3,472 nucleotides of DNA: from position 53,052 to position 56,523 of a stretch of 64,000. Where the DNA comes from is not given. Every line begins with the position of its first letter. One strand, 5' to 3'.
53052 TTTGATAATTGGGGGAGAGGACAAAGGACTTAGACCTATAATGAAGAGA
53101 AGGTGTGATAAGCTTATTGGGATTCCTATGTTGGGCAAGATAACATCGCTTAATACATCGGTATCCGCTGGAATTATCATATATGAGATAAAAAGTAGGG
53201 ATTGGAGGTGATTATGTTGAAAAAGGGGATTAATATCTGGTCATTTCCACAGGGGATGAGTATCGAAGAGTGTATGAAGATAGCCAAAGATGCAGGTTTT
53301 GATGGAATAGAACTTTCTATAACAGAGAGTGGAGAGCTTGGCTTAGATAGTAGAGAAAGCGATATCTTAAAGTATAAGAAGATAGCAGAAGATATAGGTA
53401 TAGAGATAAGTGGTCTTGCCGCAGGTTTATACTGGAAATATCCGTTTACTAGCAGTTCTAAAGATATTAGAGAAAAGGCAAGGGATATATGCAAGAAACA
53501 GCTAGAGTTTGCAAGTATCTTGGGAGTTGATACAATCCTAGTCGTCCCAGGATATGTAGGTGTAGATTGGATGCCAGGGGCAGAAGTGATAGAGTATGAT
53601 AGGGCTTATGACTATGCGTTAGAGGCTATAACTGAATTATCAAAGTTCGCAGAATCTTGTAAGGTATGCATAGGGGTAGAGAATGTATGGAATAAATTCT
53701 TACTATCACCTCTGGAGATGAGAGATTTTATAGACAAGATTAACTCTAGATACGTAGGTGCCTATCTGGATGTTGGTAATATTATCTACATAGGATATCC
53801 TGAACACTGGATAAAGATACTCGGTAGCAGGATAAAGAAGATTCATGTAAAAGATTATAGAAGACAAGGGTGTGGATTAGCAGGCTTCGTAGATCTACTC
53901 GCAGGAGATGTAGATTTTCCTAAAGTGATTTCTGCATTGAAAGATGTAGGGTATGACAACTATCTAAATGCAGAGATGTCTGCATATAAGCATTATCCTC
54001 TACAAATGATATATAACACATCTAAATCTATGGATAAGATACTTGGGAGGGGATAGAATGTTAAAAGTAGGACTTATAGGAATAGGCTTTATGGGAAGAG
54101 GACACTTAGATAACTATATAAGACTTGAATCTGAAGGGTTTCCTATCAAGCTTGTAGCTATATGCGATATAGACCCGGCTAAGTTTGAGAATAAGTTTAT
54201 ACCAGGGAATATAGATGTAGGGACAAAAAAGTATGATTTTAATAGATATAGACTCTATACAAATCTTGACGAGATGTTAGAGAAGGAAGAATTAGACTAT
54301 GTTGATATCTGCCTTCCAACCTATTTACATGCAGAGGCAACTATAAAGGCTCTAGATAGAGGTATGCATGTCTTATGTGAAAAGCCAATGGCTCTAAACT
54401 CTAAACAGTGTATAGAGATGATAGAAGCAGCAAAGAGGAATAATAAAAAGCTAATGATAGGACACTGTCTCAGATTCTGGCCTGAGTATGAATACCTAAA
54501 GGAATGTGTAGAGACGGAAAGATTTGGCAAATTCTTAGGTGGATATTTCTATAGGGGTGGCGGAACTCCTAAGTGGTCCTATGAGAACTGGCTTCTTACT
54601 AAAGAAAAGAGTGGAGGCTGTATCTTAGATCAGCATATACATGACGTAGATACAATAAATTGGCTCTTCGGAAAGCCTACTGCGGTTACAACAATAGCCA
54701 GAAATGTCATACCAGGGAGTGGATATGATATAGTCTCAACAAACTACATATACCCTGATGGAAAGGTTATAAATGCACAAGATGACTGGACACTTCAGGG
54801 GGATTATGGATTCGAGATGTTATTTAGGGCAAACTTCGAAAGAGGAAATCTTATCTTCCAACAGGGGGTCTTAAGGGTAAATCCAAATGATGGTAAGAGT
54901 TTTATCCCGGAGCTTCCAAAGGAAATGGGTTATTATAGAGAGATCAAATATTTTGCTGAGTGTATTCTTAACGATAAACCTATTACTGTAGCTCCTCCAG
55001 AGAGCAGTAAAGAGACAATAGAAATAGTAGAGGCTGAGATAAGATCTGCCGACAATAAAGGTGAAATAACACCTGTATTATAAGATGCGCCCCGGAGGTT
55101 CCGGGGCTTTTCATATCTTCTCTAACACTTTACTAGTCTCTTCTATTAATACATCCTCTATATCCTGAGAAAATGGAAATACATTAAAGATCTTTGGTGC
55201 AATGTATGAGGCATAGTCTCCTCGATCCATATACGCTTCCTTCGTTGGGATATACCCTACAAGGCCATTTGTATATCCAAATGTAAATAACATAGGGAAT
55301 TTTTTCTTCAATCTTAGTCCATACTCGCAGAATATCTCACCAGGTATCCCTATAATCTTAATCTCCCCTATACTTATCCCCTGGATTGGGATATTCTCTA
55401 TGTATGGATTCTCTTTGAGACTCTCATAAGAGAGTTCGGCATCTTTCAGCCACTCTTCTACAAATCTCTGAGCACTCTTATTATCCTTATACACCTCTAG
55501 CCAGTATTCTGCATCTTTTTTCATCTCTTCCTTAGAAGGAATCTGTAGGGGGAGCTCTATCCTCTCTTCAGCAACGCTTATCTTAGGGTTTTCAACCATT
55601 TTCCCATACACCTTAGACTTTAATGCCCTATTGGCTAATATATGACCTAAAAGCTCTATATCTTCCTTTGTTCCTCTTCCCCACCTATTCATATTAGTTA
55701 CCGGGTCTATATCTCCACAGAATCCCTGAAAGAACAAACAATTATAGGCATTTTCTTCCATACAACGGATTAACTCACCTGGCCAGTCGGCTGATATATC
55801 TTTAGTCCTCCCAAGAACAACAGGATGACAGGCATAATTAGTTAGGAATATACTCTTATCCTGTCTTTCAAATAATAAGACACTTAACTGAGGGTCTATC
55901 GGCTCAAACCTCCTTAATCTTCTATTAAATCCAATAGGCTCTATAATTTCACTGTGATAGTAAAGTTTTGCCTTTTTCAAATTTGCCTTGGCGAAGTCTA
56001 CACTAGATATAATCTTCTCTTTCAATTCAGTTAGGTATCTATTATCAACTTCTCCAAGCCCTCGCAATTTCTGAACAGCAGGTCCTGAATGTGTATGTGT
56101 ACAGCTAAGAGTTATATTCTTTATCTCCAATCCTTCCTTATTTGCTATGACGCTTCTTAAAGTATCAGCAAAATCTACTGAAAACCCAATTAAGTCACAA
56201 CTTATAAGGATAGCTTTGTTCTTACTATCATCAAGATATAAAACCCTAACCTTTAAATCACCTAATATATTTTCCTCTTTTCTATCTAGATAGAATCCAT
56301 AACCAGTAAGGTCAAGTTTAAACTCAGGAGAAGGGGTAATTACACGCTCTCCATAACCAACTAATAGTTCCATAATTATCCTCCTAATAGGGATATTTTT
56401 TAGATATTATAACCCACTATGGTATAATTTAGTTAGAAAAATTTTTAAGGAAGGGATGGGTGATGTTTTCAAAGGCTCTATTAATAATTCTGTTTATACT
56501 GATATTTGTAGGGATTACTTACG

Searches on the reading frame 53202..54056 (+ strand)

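Call 62: search_protein_families(library=pfam, proteins=[window:53202-54056:+], max_evalue=0.000001)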
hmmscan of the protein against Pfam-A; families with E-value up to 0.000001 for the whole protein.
window:53202-54056:+ (284 aa): 1 family
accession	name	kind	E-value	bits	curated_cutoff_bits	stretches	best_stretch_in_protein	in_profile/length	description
PF01261.30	AP_endonuc_2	-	3.6e-44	151.8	31.1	1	26-263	2-233/249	Xylose isomerase-like TIM barrel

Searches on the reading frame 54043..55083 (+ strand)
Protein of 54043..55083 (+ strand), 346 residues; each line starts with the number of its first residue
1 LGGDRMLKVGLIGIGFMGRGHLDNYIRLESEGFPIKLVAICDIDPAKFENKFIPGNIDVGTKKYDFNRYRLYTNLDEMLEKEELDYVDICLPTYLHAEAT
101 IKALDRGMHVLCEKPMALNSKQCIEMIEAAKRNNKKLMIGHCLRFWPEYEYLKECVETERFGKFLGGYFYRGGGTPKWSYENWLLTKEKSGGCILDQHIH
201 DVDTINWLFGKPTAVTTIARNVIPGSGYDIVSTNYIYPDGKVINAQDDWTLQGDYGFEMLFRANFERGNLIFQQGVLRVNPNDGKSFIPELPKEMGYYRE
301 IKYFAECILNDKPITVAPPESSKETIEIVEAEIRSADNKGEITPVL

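Call 62: search_protein_families(library=pfam, proteins=[window:54043-55083:+], max_evalue=0.000001)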
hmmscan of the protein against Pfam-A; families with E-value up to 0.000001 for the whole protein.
window:54043-55083:+ (346 aa): 3 families
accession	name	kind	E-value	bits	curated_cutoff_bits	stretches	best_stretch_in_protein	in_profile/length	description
PF01408.29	GFO_IDH_MocA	-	1.9e-28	100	24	1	7-141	1-120/120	Oxidoreductase family, NAD-binding Rossmann fold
PF22725.1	GFO_IDH_MocA_C3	-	2.4e-14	53.8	27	1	149-268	1-121/124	GFO/IDH/MocA C-terminal domain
PF02894.22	GFO_IDH_MocA_C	-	5.2e-11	43.2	22.9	1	153-217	1-66/218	Oxidoreductase family, C-terminal alpha/beta domain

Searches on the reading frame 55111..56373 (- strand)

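Call 62: search_protein_families(library=pfam, proteins=[window:55111-56373:-], max_evalue=0.000001)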
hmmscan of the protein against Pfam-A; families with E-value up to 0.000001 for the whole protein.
window:55111-56373:- (420 aa): 1 family
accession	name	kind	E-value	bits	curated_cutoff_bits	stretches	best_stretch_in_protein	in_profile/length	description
PF04734.18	Ceramidase_alk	-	2.9e-10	39.9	32.1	0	4-207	2-228/509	Neutral/alkaline non-lysosomal ceramidase, N-terminal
